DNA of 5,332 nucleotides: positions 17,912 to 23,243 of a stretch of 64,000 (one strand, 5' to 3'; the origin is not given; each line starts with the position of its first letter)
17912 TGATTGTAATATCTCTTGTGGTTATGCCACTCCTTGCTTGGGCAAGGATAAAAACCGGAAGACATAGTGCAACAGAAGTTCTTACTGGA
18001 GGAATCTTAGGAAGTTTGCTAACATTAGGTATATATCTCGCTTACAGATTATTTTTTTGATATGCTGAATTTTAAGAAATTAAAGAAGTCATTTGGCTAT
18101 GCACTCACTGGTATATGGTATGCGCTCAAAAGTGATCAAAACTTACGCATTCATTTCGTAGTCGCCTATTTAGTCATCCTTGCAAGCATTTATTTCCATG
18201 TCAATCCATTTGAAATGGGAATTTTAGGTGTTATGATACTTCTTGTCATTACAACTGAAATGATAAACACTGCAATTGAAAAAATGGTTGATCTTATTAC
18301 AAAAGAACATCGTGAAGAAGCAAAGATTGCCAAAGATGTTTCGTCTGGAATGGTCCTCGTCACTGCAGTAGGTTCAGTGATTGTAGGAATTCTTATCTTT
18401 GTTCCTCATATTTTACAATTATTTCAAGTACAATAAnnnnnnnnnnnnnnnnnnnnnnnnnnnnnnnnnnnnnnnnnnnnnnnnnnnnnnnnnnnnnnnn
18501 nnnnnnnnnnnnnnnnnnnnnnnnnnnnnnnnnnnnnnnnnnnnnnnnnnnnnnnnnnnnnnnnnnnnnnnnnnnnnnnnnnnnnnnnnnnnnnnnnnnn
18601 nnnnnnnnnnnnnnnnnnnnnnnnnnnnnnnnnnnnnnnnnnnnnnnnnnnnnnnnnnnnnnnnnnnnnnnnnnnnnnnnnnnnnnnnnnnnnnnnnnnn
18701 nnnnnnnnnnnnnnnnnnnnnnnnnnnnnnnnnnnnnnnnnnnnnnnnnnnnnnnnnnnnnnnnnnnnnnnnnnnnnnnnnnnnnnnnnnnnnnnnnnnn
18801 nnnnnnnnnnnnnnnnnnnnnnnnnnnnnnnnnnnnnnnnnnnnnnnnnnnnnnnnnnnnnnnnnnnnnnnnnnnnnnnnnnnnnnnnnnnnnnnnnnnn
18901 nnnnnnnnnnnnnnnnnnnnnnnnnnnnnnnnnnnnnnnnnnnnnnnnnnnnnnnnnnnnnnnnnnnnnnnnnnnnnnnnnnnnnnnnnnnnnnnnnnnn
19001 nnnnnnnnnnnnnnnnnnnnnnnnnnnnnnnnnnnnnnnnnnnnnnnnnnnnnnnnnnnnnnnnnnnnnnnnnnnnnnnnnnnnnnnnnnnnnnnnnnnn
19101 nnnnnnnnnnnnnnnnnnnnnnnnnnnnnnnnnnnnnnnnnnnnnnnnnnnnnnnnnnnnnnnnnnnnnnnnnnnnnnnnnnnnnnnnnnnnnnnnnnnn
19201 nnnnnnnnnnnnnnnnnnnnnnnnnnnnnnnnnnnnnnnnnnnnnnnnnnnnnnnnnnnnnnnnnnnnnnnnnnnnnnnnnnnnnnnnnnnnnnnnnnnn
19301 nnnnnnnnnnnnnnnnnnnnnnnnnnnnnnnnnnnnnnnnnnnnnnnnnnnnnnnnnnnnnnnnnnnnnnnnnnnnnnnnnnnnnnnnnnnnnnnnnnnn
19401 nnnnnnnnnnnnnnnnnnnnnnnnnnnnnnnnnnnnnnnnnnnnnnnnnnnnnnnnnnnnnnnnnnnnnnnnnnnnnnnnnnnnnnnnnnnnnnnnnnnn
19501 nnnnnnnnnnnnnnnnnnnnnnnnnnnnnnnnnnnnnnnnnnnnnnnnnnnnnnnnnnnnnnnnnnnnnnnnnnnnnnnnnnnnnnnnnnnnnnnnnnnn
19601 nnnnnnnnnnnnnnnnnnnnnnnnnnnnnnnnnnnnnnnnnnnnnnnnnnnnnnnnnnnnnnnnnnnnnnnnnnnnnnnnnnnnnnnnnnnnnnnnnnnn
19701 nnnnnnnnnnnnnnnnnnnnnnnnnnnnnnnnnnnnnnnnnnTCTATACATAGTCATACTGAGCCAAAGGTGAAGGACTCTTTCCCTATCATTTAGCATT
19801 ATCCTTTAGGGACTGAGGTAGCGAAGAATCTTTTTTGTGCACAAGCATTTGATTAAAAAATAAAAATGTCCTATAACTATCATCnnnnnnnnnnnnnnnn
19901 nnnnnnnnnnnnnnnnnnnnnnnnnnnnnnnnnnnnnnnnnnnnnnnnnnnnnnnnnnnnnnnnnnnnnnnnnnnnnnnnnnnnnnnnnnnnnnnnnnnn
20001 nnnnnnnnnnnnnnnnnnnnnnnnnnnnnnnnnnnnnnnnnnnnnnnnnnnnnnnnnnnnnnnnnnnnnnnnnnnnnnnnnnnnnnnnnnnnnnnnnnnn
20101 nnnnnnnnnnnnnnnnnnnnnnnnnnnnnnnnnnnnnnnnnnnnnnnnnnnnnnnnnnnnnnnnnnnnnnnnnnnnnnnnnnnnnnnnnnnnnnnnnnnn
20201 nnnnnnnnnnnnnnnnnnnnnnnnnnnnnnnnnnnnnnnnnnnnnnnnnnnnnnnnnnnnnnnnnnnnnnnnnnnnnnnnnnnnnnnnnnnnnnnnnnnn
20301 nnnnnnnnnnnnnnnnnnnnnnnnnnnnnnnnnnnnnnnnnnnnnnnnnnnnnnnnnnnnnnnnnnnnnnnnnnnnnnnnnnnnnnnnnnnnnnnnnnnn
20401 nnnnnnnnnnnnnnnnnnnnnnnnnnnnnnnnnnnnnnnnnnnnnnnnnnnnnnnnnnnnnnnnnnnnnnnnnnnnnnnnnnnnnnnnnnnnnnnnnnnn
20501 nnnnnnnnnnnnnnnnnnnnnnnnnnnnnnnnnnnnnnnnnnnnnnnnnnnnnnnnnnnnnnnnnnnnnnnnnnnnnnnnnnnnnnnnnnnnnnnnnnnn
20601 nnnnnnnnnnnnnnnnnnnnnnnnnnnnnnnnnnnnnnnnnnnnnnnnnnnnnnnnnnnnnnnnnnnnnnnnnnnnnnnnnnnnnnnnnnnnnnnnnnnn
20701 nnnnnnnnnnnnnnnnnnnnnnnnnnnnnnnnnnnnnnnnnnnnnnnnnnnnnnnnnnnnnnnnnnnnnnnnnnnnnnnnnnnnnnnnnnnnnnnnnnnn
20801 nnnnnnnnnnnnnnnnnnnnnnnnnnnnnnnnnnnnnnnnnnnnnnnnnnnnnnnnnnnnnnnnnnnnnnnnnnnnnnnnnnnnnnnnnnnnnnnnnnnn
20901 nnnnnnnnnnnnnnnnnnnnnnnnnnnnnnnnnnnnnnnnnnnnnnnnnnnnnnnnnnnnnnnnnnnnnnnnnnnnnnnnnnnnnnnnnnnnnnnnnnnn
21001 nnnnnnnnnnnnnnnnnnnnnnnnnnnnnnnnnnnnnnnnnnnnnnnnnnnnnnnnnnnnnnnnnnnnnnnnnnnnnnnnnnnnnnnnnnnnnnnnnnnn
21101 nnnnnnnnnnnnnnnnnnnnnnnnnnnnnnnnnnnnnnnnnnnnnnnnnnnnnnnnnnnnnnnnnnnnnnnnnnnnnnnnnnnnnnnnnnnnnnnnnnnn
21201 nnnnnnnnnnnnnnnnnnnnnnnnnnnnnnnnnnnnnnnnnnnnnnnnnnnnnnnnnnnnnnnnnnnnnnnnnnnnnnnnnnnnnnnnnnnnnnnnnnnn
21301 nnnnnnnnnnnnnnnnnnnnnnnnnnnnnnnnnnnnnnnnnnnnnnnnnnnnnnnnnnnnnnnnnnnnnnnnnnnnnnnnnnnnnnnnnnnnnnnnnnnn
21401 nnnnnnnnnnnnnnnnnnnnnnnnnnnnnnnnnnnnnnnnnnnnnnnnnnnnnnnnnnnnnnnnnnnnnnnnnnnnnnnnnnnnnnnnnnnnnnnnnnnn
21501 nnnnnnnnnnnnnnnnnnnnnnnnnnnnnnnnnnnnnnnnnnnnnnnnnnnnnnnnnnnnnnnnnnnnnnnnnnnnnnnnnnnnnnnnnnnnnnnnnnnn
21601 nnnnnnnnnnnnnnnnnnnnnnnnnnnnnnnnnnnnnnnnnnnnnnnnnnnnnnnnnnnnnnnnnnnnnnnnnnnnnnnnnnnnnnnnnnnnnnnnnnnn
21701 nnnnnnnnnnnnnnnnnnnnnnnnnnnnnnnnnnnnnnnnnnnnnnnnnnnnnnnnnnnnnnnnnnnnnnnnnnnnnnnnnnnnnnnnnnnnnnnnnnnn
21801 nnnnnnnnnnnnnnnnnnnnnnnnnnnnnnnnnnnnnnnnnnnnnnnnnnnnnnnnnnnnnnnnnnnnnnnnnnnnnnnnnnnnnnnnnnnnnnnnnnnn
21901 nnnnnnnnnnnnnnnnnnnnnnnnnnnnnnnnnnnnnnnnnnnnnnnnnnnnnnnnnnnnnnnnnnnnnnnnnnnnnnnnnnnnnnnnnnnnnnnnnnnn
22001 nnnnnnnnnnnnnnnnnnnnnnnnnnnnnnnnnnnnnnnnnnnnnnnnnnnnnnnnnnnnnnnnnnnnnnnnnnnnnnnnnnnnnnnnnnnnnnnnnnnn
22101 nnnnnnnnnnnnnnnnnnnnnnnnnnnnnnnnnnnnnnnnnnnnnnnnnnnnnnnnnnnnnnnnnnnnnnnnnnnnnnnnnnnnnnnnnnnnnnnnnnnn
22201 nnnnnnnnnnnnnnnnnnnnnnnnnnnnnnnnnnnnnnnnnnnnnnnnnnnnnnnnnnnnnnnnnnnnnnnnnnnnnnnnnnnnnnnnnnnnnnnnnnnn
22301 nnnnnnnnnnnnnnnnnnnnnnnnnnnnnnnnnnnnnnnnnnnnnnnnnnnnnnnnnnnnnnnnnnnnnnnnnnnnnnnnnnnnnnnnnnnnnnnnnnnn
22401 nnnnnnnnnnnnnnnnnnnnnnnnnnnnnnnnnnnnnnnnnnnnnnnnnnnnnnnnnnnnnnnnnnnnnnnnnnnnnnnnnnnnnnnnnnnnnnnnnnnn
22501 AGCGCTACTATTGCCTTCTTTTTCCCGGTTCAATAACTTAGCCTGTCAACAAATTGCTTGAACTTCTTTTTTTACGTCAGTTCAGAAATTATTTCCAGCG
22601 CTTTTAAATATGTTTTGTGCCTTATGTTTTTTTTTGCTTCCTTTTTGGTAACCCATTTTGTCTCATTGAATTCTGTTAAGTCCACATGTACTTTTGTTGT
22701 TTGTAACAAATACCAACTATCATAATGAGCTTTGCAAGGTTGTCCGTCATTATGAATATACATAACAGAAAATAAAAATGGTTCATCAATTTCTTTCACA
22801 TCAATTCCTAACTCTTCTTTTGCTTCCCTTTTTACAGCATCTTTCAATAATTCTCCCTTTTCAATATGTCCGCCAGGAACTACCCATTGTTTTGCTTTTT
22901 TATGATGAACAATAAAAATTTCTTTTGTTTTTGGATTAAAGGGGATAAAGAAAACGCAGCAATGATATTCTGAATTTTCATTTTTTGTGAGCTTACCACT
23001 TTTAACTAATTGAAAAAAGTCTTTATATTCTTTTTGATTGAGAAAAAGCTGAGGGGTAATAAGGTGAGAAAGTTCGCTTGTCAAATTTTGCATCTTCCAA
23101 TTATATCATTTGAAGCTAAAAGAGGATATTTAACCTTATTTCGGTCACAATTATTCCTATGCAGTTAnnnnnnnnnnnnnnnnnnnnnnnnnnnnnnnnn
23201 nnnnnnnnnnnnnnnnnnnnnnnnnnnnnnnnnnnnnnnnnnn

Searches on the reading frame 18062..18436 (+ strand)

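Call 57: search_protein_families(library=pfam, proteins=[window:18062-18436:+], max_evalue=0.0001)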
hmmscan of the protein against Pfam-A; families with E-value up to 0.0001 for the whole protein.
window:18062-18436:+ (124 aa): 1 family
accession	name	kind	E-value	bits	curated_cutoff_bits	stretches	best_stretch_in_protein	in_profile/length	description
PF01219.24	DAGK_prokar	-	1.2e-34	118.6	22.3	1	12-113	1-102/102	Prokaryotic diacylglycerol kinase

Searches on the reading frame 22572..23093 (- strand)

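Call 57: search_protein_families(library=pfam, proteins=[window:22572-23093:-], max_evalue=0.0001)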
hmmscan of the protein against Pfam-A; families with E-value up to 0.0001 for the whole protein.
window:22572-23093:- (173 aa): 1 family
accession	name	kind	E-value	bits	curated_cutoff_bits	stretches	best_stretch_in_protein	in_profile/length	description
PF00293.34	NUDIX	-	7.5e-16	58.8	21.1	1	47-162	6-130/134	NUDIX domain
